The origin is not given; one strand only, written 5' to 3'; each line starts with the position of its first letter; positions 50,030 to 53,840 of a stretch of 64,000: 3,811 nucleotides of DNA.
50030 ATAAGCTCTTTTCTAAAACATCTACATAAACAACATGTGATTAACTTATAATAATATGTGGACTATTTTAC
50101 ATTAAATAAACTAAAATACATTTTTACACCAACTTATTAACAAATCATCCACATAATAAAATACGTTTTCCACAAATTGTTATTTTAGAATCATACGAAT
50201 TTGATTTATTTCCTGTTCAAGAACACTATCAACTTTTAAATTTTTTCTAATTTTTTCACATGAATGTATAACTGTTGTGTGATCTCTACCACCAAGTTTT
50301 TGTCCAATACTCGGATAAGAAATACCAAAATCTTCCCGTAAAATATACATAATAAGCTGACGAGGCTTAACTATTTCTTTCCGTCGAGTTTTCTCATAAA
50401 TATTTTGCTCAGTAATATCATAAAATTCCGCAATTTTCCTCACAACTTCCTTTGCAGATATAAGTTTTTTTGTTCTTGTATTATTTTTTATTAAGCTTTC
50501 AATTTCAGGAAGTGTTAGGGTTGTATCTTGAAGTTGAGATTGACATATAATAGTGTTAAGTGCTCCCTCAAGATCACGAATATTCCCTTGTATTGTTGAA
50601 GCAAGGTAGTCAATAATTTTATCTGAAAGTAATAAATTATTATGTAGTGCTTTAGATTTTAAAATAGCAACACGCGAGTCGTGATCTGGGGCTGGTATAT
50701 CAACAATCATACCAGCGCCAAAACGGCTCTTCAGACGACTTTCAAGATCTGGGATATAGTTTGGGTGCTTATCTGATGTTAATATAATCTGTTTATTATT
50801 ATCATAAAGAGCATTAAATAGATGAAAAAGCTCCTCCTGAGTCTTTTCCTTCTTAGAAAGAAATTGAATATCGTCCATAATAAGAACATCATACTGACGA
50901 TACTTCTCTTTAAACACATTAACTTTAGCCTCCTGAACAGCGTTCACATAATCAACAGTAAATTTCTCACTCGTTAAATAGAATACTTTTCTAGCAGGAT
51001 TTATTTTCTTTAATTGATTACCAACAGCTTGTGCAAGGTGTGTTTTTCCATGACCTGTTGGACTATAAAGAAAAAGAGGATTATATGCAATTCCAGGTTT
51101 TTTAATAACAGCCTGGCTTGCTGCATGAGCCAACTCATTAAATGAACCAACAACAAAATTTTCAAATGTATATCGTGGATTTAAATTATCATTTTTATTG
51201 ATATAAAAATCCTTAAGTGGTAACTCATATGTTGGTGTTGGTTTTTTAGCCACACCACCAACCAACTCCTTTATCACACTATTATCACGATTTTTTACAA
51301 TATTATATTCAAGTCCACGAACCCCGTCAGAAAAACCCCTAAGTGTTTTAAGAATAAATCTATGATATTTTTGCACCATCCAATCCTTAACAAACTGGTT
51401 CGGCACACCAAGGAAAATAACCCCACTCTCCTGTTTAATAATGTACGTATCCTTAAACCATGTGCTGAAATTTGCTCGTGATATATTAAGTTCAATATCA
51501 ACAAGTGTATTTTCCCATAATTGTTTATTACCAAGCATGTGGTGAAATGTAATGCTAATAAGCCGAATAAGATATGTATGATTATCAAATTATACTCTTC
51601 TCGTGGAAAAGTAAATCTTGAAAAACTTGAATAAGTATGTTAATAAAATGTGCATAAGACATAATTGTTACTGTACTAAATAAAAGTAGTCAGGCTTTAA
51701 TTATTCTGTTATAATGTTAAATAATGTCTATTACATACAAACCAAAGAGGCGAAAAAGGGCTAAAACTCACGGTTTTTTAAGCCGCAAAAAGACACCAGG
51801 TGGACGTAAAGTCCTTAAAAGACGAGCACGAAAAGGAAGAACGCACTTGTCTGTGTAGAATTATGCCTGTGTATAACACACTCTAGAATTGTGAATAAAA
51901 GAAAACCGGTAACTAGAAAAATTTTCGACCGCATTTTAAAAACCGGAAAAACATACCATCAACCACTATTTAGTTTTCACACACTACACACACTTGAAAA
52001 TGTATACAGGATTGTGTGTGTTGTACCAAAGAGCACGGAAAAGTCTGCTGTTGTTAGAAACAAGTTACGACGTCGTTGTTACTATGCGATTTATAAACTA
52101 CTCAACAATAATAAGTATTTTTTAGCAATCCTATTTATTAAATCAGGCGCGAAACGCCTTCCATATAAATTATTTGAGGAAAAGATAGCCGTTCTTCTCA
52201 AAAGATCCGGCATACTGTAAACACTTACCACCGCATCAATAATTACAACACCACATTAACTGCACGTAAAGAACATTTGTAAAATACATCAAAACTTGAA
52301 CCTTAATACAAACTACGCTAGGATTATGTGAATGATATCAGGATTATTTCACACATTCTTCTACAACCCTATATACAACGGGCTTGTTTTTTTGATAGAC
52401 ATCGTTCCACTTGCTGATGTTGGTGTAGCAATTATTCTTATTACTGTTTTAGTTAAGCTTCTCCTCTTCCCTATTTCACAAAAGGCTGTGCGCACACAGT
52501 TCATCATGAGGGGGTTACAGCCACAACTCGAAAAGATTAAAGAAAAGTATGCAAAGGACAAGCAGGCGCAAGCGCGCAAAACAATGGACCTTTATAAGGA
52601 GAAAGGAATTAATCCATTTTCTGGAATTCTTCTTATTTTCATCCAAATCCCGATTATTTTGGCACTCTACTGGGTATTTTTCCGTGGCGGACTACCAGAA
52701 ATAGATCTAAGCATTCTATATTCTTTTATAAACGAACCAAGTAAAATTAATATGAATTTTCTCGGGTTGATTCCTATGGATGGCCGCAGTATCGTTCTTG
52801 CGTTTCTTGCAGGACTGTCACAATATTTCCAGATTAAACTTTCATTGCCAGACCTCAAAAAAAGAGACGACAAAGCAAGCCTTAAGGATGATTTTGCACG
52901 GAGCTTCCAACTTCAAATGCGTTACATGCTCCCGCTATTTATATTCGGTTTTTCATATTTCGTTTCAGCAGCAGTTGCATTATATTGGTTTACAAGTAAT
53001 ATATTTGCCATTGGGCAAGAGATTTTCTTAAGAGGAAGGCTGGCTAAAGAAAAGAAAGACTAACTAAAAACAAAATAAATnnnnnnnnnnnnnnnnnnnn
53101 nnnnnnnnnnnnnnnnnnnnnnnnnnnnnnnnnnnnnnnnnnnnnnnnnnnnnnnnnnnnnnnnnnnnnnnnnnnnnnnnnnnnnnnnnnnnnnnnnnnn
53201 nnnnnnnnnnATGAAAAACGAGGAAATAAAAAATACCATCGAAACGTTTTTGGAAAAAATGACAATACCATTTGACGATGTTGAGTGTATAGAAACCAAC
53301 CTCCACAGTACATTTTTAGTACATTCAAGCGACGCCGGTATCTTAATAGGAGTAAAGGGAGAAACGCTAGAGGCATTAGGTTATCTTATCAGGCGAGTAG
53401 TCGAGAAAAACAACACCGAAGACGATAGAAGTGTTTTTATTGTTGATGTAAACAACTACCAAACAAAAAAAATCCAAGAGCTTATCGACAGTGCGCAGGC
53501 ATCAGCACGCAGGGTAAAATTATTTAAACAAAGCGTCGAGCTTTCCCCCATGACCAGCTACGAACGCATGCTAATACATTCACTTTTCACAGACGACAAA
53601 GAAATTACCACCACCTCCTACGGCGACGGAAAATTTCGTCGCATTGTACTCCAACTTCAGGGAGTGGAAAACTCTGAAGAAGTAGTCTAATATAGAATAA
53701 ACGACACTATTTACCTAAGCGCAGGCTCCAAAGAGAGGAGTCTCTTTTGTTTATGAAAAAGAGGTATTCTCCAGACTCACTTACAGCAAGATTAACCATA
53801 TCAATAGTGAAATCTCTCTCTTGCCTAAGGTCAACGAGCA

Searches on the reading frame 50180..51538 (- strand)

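Call 19: search_protein_families(library=pfam, proteins=[window:50180-51538:-], max_evalue=0.001)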
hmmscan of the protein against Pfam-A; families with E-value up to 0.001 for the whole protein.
window:50180-51538:- (452 aa): 9 families
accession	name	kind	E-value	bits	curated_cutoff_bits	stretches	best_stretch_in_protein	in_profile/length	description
PF00308.24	Bac_DnaA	-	3e-66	223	23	1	119-280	1-162/162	Bacterial DnaA ATPAse domain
PF08299.17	Bac_DnaA_C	-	1.2e-24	86.5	31.5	1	364-430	3-69/69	Bacterial dnaA protein helix-turn-helix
PF11638.13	DnaA_N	-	7.9e-13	48.4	24.6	1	6-66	2-63/65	DnaA N-terminal domain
PF01695.23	IstB_IS21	-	8.8e-12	45.5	24.1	1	155-257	95-194/238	IstB-like ATP binding protein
PF00004.35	AAA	-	1.2e-09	39.1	21.2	1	156-273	2-127/131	ATPase family associated with various cellular activities (AAA)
PF13173.12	AAA_14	-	0.00021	21.7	27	1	162-272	12-114/129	AAA domain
PF00910.28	RNA_helicase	-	0.0003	21.7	21.5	0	156-249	2-79/105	RNA helicase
PF13401.12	AAA_22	-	0.0003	21.5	27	0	156-249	9-114/130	AAA domain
PF01637.24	ATPase_2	-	0.00035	20.9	33.2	1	152-262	20-123/225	ATPase domain predominantly from Archaea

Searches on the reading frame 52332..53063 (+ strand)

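Call 19: search_protein_families(library=pfam, proteins=[window:52332-53063:+], max_evalue=0.001)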
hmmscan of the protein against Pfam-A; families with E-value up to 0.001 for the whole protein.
window:52332-53063:+ (243 aa): 1 family
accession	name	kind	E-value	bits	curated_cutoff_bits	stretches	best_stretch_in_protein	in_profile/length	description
PF02096.25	60KD_IMP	-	2.7e-46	158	35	1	31-233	2-161/163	60Kd inner membrane protein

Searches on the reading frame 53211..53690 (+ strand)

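Call 19: search_protein_families(library=pfam, proteins=[window:53211-53690:+], max_evalue=0.001)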
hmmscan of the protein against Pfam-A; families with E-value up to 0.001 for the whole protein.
window:53211-53690:+ (159 aa): 3 families
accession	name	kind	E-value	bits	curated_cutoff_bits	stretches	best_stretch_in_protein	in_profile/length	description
PF01424.28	R3H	-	6.3e-14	52.2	26.8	1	90-147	2-58/60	R3H domain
PF13083.13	KH_KhpA-B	-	8.8e-08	32.4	32.1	1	8-69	2-67/73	KhpA/KhpB, KH domain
PF07650.23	KH_2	-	2e-05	24.7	22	1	6-67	2-61/78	KH domain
